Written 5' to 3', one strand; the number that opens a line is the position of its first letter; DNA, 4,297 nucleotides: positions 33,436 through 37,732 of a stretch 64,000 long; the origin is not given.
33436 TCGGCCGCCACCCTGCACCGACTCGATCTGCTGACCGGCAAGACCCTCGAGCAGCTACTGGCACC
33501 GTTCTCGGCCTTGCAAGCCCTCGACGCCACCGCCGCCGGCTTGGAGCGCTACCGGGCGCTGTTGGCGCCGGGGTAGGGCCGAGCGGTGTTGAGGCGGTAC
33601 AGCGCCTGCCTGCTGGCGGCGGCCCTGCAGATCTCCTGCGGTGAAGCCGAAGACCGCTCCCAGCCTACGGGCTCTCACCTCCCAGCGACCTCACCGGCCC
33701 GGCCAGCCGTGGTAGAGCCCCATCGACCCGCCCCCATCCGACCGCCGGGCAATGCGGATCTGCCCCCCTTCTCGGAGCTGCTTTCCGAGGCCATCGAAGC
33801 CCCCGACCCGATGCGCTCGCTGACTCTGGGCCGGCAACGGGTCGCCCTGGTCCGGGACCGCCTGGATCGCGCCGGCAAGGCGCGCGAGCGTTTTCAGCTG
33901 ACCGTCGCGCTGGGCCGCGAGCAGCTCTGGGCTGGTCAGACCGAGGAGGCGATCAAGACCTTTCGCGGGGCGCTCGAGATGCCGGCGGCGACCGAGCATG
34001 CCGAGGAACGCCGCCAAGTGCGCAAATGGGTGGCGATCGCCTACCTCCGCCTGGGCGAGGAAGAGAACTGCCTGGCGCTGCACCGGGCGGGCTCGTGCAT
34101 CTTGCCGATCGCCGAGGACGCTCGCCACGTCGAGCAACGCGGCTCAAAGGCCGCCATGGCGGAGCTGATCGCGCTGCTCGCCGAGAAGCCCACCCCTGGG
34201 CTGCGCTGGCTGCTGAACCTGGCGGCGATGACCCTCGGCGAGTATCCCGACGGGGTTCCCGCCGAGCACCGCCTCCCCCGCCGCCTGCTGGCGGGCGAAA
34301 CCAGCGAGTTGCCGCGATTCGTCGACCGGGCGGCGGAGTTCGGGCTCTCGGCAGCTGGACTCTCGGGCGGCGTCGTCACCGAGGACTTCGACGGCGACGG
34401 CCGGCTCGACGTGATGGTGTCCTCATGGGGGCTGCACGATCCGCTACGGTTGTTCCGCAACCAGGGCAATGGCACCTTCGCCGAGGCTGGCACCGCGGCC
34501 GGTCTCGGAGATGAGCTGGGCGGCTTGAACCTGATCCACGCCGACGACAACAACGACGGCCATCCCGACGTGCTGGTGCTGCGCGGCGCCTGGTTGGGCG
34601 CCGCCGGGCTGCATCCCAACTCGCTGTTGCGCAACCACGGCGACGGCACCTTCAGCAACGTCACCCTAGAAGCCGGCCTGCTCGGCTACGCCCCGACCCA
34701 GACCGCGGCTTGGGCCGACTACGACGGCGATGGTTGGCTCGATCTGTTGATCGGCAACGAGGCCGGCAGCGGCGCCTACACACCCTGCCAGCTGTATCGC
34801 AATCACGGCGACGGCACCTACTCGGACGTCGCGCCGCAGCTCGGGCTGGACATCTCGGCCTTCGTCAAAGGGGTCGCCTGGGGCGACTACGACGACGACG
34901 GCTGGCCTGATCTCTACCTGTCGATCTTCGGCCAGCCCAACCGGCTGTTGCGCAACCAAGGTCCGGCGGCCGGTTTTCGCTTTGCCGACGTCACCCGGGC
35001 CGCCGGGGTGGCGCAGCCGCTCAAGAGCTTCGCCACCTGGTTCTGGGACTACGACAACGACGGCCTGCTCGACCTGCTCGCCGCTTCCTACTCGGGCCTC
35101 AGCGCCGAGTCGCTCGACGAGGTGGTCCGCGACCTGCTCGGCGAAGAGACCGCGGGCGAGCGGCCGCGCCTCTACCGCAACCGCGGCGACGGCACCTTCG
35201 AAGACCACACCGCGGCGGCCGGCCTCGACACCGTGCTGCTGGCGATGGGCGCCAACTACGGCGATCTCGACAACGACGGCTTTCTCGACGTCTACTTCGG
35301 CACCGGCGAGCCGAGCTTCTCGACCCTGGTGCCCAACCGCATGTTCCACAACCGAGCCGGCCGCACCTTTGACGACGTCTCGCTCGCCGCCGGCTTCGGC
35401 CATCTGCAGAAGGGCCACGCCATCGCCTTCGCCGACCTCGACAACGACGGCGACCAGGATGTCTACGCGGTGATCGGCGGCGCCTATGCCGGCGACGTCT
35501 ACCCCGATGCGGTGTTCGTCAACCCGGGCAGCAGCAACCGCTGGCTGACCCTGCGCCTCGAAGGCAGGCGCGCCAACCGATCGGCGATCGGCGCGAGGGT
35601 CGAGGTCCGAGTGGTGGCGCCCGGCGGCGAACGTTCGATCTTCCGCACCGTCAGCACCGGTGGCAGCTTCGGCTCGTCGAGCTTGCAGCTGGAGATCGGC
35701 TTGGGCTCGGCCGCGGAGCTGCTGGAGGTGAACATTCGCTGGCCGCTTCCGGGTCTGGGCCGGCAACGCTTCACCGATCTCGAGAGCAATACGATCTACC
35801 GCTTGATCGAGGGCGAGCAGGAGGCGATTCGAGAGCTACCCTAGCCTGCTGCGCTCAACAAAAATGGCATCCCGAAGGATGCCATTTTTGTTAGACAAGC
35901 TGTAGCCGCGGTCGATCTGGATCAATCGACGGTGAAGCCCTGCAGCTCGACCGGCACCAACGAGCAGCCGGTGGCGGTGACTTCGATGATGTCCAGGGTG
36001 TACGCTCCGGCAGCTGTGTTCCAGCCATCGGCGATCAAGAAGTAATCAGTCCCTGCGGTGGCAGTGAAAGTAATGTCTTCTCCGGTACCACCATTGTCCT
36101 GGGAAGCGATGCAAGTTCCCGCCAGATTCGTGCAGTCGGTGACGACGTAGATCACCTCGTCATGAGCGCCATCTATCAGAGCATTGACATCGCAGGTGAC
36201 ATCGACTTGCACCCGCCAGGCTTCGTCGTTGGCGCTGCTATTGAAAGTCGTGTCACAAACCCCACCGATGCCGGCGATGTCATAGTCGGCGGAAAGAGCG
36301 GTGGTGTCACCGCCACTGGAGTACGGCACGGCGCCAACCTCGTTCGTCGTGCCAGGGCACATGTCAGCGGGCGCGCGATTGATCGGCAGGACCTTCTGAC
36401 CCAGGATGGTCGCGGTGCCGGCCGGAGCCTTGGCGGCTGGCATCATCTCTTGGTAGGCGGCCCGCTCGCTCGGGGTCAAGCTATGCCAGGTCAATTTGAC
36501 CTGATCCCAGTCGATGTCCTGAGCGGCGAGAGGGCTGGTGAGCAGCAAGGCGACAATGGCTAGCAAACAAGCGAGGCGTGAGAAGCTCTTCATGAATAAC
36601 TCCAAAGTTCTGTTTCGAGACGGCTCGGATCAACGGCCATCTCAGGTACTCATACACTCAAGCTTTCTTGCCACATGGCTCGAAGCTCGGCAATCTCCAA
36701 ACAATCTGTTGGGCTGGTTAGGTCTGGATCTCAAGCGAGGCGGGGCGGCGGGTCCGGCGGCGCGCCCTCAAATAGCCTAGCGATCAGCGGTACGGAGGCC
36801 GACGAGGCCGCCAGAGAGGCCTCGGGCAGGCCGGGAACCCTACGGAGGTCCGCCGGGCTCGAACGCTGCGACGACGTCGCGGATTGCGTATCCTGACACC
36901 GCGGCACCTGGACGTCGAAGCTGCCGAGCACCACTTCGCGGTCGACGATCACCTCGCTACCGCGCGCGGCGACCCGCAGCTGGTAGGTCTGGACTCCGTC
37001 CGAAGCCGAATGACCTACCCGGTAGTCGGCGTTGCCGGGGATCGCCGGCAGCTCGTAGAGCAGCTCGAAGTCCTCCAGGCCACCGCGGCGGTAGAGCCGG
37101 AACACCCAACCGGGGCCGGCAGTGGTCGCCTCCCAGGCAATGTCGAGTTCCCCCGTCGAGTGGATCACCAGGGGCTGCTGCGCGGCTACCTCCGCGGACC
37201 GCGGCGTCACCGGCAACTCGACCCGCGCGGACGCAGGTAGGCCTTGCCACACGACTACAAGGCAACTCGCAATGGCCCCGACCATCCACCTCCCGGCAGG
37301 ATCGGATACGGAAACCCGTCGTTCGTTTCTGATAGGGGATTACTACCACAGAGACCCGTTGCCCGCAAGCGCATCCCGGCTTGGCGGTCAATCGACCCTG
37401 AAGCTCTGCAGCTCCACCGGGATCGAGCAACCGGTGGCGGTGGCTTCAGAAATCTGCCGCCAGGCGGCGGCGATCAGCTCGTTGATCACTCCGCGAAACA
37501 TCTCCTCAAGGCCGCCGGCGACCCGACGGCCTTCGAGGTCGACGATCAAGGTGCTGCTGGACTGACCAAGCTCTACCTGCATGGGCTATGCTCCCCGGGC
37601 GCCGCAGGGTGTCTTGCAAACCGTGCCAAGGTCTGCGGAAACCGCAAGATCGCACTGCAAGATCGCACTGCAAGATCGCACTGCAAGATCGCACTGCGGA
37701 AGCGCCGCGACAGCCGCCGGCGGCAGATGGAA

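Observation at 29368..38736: Two diverged, reciprocally decayed copies of a divergent STAS antagonist <-> deoxyhypusine-synthase-like gene pair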

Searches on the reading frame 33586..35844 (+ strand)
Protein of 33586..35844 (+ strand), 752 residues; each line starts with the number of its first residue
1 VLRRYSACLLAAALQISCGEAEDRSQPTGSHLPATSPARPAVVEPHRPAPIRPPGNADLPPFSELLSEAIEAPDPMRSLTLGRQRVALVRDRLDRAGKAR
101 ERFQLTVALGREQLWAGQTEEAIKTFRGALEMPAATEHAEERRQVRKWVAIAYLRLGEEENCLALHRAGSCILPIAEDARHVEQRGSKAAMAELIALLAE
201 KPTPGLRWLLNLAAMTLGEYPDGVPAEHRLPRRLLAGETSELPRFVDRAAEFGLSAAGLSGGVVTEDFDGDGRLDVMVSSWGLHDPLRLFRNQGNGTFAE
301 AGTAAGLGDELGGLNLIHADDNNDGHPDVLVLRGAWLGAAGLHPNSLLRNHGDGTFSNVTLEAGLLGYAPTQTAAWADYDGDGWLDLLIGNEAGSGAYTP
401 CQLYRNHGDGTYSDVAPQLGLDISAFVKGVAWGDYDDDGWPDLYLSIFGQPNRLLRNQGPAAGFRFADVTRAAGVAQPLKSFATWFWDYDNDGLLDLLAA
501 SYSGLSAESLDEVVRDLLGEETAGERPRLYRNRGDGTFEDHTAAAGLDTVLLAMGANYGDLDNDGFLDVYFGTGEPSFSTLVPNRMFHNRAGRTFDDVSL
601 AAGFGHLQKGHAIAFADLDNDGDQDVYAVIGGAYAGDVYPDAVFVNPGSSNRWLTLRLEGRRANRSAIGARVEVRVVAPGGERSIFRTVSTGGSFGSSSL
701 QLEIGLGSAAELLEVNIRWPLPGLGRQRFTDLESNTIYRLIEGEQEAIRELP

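Call 5: search_protein_families(library=pfam, proteins=[window:33586-35844:+], max_evalue=0.01)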
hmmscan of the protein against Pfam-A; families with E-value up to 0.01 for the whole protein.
window:33586-35844:+ (752 aa): 3 families
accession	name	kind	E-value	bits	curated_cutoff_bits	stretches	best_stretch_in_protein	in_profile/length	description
PF13517.12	FG-GAP_3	-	1e-45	154.6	26.9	5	322-389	3-61/61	FG-GAP-like repeat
PF01839.29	FG-GAP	-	7.2e-13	48.6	22.1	1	373-394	4-25/37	FG-GAP repeat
PF07593.17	UnbV_ASPIC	-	5.1e-10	39.5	23.4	1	667-738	1-67/68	ASPIC and UnbV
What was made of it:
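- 30220..37387 (.): 7.2 kb cargo between the relics. Genes: FG-GAP/UnbV_ASPIC 30317-32101 (+), TPR 32098-33576 (+), FG-GAP/UnbV_ASPIC 33586-35844 (+), 227-aa secreted-type ORF 35922-36605 (-), 184-aa ORF 36731-37285 (-). Pfam (call 5).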

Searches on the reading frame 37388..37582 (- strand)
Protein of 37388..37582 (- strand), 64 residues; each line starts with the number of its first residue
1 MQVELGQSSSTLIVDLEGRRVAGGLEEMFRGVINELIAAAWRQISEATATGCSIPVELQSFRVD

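Call 5: search_protein_families(library=pfam, proteins=[window:37388-37582:-], max_evalue=0.01)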
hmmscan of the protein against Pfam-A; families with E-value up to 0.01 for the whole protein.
window:37388-37582:- (64 aa): 0 families

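Call 35: list_cluster_members(proteins=[P0001, P0121, window:37388-37582:-, window:29872-30984:+, window:35922-36605:-, window:20733-22847:-])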
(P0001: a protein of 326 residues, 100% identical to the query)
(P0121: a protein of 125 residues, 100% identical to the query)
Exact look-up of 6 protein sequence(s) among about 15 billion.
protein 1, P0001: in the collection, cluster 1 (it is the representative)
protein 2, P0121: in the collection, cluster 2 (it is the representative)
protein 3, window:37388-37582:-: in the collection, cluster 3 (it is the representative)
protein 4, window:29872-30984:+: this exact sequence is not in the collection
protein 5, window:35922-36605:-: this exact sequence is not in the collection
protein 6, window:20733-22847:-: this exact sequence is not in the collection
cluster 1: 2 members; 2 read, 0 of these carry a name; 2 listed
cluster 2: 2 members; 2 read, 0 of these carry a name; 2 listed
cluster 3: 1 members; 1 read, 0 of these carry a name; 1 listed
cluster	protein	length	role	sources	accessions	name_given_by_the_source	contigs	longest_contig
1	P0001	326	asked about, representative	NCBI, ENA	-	-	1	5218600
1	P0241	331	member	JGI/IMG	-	-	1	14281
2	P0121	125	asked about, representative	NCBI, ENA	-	-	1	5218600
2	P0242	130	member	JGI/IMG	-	-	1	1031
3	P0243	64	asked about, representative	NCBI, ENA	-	-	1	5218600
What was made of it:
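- Tried and rejected: The close relatives were reached through cluster members instead (call 35).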

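Call 45: search_protein_families(library=ncbifam, proteins=[window:37388-37582:-], max_evalue=0.01)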
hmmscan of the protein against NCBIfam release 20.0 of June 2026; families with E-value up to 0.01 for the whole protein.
window:37388-37582:- (64 aa): 0 families
